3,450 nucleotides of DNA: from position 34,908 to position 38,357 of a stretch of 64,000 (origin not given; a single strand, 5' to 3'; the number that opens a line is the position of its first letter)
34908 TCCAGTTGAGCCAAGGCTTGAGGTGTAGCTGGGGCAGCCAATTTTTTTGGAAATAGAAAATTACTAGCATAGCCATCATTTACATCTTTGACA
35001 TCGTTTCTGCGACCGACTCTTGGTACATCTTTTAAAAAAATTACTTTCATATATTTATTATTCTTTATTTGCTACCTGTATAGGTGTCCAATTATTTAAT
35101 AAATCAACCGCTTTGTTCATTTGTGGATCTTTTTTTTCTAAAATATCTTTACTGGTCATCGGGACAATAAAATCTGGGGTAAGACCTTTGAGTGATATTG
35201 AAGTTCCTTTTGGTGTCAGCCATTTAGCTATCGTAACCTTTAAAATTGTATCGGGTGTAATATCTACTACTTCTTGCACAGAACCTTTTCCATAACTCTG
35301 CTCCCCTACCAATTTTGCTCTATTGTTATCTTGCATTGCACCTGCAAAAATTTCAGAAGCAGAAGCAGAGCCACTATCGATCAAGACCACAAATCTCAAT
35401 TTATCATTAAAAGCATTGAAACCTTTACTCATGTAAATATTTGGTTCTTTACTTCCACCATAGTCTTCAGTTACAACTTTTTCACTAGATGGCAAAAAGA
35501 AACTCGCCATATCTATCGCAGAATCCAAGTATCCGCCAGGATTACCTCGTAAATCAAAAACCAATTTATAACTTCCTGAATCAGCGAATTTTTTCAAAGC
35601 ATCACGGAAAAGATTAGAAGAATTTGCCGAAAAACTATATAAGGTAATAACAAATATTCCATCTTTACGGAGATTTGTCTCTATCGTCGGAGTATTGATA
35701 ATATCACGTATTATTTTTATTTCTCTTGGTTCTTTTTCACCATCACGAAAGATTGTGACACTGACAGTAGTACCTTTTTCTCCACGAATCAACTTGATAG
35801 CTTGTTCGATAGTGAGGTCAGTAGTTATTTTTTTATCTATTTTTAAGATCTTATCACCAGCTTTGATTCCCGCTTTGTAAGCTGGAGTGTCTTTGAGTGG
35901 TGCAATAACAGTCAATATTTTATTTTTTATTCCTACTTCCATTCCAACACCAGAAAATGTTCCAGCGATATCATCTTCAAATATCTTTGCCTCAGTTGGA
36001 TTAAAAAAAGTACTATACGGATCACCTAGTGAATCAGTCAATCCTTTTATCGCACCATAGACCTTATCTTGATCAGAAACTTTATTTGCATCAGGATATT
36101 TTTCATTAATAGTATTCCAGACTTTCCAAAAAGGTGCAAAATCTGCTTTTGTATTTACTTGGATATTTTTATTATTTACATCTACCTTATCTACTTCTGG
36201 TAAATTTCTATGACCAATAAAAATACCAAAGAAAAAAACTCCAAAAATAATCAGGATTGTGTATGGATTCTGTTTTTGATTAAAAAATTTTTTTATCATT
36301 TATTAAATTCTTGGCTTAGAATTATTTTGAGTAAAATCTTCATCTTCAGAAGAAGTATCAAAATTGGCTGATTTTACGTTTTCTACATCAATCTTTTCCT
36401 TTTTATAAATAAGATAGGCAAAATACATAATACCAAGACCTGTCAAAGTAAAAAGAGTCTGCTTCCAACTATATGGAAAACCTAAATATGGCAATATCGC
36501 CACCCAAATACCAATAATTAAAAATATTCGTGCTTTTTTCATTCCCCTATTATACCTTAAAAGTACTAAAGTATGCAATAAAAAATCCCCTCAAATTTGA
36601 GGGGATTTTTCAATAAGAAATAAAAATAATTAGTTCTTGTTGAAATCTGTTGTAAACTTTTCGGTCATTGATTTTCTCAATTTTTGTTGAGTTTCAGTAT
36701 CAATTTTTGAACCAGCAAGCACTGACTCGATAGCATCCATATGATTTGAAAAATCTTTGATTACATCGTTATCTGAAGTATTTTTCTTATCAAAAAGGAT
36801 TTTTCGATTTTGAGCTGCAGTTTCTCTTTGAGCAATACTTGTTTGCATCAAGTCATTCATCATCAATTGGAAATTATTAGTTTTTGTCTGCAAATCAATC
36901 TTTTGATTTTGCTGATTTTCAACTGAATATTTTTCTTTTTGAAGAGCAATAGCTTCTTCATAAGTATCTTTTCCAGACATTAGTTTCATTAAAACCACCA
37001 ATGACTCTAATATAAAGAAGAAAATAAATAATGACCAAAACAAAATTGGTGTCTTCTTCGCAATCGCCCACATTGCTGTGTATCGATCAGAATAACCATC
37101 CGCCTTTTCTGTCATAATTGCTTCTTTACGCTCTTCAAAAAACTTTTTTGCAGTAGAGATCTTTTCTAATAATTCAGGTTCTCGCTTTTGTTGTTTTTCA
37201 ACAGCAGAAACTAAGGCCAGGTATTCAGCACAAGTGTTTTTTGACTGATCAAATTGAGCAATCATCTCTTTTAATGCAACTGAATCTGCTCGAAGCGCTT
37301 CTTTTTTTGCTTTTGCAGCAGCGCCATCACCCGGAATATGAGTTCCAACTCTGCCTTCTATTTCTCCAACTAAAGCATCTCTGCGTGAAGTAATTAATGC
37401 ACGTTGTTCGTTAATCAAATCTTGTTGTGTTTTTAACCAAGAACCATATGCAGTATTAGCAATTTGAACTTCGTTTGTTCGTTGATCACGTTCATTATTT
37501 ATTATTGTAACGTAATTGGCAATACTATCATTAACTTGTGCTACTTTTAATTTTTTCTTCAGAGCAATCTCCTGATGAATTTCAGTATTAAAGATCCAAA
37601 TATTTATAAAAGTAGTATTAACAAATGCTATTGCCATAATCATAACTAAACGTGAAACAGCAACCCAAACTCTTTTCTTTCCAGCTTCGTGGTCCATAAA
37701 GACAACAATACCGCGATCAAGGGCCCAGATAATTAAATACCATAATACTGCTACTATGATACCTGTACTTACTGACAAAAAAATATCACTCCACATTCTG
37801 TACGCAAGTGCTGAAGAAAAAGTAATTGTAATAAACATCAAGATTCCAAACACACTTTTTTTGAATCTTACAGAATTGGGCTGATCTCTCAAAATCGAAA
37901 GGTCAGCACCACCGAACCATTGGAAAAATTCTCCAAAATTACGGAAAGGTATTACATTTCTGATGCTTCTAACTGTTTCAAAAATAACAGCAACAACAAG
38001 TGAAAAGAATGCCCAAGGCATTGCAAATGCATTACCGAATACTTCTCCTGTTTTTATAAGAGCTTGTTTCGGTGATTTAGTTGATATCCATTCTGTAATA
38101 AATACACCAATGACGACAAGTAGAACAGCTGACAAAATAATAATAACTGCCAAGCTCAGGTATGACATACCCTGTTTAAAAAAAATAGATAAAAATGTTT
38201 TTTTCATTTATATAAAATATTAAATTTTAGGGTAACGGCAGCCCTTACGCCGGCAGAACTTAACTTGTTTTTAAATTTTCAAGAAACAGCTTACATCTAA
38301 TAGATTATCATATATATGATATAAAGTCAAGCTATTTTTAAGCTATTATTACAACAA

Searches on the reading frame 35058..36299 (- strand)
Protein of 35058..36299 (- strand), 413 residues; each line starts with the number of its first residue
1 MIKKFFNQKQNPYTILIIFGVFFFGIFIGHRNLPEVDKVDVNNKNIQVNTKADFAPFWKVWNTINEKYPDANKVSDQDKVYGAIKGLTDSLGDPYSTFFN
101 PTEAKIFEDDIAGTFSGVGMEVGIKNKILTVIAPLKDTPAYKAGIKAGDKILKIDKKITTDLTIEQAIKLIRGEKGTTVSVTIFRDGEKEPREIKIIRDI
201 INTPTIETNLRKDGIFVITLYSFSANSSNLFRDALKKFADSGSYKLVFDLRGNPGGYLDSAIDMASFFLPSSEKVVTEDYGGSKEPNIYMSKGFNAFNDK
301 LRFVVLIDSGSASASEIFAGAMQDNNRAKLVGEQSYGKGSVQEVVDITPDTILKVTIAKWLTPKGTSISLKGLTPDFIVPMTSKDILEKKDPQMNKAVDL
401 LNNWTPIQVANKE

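Call 41: search_protein_families(library=pfam, proteins=[window:35058-36299:-], max_evalue=0.00001)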
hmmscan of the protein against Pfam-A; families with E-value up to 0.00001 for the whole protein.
window:35058-36299:- (413 aa): 5 families
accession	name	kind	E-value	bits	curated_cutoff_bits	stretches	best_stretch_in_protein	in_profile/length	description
PF03572.23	Peptidase_S41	-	8.5e-48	162.5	24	1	217-378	4-164/165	Peptidase family S41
PF13180.12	PDZ_2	-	5.3e-11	43.1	27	1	119-195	4-79/80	PDZ domain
PF17820.7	PDZ_6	-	1e-09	38.4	27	1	133-183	4-52/54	PDZ domain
PF00595.29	PDZ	-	7.2e-08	33.1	23.2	1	117-183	13-80/81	PDZ domain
PF22694.1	CtpB_N-like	-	3.6e-07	31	27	1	38-100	21-82/85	Activating protease CtpB N-terminal domain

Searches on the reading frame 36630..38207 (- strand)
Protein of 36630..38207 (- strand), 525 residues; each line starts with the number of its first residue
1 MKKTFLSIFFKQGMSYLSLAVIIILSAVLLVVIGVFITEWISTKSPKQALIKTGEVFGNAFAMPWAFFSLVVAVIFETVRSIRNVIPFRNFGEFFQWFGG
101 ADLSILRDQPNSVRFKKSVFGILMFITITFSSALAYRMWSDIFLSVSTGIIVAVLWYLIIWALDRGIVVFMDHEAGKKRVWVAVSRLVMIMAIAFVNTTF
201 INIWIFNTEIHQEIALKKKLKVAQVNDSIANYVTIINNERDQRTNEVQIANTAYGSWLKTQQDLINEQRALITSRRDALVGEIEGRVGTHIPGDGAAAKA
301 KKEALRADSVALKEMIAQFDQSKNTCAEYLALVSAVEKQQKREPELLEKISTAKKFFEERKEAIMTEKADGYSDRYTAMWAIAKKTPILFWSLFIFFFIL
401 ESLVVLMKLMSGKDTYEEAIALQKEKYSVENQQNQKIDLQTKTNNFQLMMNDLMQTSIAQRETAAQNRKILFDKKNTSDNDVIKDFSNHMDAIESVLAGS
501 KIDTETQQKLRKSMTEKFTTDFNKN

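Call 41: search_protein_families(library=pfam, proteins=[window:36630-38207:-], max_evalue=0.00001)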
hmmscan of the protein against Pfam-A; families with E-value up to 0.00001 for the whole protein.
window:36630-38207:- (525 aa): 1 family
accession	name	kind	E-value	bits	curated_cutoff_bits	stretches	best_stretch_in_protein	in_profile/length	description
PF14362.11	DUF4407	-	1.1e-37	130.4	31.3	1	105-423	2-296/297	Domain of unknown function (DUF4407)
